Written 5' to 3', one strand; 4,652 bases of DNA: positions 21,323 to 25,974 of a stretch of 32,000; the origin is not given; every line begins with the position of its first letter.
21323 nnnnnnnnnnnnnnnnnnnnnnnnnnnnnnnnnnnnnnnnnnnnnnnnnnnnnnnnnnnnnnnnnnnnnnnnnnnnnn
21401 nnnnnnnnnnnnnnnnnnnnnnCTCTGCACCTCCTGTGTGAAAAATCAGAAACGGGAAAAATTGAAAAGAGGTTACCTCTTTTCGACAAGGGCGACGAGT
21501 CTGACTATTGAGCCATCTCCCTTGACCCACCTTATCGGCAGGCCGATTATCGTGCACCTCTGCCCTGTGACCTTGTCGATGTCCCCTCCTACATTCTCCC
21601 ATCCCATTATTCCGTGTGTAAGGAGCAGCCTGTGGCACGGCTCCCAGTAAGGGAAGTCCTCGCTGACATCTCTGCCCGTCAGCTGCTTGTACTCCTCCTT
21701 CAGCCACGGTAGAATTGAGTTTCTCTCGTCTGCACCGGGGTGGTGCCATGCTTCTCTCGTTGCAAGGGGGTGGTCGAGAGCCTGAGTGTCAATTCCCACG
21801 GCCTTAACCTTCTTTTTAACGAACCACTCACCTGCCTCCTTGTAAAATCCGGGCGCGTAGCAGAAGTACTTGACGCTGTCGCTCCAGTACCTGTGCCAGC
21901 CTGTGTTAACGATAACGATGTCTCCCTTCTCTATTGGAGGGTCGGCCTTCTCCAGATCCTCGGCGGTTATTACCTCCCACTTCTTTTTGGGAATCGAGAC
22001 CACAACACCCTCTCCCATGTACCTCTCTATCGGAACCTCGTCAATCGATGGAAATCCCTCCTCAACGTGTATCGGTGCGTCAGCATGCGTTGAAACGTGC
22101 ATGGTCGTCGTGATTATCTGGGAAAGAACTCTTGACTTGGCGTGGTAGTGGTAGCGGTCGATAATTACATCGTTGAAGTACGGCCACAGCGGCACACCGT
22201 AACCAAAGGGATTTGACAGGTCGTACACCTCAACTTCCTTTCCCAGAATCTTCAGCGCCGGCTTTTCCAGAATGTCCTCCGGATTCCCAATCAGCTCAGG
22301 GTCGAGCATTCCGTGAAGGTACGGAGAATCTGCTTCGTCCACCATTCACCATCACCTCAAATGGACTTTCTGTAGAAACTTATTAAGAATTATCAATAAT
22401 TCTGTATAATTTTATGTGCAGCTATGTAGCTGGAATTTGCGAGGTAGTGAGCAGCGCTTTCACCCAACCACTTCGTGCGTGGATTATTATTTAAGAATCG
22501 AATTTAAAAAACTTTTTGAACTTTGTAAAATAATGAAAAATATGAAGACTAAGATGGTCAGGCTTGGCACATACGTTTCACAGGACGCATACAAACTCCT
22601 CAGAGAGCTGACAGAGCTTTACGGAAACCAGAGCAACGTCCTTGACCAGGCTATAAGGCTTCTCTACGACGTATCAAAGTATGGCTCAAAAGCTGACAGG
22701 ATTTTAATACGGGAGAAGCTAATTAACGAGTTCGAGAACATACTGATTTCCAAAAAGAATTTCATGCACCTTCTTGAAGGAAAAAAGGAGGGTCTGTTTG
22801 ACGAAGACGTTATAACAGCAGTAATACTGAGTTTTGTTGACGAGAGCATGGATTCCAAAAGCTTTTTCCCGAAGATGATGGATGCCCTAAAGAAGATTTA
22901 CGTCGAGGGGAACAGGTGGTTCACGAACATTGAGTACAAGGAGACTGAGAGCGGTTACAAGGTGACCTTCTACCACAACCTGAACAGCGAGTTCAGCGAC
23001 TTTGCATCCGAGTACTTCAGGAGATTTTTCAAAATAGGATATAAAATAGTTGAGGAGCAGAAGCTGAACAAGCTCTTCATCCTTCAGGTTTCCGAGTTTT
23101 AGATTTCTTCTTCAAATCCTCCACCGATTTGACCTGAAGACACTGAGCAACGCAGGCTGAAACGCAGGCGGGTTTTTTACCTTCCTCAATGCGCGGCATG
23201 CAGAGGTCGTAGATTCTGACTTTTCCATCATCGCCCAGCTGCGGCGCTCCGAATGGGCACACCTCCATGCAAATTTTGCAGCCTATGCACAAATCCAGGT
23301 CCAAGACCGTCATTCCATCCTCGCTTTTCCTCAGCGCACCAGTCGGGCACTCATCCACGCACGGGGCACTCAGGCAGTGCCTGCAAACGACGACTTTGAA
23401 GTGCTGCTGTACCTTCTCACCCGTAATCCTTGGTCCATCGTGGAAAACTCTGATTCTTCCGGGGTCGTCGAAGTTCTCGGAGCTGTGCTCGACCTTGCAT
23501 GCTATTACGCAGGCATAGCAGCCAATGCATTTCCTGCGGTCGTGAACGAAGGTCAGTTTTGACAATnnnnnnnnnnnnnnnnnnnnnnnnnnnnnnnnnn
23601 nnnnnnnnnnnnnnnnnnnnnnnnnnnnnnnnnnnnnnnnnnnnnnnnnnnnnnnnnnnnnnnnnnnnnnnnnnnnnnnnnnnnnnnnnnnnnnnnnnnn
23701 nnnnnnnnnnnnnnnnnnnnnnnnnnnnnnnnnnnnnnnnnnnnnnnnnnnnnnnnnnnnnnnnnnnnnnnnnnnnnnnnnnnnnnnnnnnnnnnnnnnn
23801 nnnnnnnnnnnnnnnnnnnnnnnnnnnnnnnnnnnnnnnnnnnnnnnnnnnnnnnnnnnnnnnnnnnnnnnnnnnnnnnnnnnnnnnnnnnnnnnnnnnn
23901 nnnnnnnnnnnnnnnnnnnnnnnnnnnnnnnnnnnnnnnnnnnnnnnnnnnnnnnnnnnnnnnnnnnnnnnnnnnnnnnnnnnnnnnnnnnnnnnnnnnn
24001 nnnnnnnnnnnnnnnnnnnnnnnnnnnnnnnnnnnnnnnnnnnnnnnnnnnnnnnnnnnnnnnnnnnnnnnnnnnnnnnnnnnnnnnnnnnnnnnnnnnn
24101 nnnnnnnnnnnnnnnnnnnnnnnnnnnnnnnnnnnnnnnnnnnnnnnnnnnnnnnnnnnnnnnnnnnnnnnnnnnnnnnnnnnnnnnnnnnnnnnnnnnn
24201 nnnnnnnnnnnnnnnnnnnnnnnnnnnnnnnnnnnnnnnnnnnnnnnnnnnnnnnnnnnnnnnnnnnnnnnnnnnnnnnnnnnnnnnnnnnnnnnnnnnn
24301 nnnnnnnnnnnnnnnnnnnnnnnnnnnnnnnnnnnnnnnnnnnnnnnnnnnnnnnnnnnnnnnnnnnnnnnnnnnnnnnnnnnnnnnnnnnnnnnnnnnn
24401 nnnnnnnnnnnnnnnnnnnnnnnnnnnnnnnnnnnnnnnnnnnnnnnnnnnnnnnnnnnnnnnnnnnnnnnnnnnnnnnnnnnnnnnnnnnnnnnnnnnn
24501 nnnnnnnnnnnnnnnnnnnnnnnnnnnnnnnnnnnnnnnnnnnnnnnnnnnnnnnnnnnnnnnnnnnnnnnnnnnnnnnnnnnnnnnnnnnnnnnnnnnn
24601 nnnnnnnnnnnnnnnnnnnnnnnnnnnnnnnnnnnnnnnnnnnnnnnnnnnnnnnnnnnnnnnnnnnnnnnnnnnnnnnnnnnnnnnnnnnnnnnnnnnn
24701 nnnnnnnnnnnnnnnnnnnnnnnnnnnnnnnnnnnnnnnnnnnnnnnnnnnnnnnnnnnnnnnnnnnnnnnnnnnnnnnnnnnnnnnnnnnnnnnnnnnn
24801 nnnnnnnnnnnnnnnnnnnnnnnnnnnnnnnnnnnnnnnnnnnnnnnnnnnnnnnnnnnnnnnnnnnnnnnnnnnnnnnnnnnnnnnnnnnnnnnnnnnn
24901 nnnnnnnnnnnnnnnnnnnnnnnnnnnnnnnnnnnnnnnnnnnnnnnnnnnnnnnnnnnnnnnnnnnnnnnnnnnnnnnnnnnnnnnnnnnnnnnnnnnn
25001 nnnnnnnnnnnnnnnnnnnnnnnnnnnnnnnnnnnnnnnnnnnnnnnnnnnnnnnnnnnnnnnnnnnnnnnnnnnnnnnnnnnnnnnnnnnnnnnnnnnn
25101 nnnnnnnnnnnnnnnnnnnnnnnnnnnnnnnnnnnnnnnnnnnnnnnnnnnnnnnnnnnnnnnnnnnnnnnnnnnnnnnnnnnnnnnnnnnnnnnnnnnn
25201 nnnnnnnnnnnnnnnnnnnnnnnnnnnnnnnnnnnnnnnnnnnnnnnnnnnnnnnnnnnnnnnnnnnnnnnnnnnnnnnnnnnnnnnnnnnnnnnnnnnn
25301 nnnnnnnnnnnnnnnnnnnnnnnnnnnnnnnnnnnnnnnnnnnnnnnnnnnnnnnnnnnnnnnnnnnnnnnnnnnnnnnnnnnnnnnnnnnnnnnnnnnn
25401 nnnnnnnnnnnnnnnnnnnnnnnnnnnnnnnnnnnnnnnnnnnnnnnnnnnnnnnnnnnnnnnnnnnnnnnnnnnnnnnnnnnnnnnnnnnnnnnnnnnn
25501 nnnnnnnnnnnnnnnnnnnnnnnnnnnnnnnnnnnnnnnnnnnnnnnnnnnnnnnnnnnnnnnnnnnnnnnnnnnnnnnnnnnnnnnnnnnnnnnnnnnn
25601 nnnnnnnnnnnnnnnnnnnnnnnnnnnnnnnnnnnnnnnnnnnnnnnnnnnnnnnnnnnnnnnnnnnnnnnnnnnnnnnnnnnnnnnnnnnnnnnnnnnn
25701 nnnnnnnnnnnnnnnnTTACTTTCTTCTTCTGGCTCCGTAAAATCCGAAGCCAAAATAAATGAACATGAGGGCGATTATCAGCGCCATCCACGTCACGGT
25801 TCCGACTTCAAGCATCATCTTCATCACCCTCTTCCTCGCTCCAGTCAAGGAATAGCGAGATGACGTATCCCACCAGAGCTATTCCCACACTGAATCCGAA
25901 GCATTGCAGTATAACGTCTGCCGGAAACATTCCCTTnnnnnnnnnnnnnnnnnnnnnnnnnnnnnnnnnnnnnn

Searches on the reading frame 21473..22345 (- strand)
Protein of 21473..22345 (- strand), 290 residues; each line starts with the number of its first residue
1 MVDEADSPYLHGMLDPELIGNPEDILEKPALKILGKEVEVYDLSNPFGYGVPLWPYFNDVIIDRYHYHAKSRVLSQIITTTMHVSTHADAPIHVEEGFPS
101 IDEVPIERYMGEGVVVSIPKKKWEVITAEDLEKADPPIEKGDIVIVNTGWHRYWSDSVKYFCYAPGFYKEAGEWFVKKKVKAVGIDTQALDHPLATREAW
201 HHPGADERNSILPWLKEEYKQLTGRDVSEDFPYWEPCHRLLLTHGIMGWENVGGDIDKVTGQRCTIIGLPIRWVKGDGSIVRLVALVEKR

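Call 4: search_protein_families(library=pfam, proteins=[window:21473-22345:-])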
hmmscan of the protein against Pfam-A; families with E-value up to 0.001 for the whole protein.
window:21473-22345:- (290 aa): 1 family
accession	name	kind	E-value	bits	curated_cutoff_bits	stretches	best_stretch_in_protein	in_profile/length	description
PF04199.19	Cyclase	-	4.2e-36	124.7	23.1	1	41-192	1-142/142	Putative cyclase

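Call 5: search_protein_families(library=ncbifam, proteins=[window:21473-22345:-])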
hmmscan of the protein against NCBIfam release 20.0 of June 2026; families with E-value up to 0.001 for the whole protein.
window:21473-22345:- (290 aa): 1 family
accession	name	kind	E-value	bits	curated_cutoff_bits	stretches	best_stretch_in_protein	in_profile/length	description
TIGR03035.1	trp_arylform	equivalog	5.3e-17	62.5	223.05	1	40-199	2-155/206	arylformamidase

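Call 68: search_solved_structures(query=window:21473-22345:-, max_evalue=0.00001)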
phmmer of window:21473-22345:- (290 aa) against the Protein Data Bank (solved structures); distinct sequences matched with E-value up to 0.00001: 5.
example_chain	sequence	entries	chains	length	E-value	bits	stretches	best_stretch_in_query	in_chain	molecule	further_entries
8f9x_A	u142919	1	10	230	5.1e-09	38.8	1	77-202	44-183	Cyclase family protein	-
4cog_A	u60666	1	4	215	7.3e-08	35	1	40-193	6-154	KYNURENINE FORMAMIDASE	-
1r61_A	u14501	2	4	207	4.1e-07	32.6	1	38-191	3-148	metal-dependent hydrolase | Hydrolase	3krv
4cz1_A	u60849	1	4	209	2.2e-06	30.2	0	41-202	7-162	KYNURENINE FORMAMIDASE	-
4co9_A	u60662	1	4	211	2.2e-06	30.2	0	41-199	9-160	KYNURENINE FORMAMIDASE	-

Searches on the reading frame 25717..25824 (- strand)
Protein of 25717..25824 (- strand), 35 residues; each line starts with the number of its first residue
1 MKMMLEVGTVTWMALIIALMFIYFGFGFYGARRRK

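Call 61: search_protein_families(library=ncbifam, proteins=[window:25717-25824:-], max_evalue=0.001)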
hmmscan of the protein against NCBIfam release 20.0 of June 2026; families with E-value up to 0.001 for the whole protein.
window:25717-25824:- (35 aa): 1 family
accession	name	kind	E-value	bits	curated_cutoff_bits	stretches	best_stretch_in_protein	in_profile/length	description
NF058582.1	Microco_LAVTG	domain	0.00042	20.4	27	1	8-34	7-33/34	LAVTG motif-containing sortase-dependent surface protein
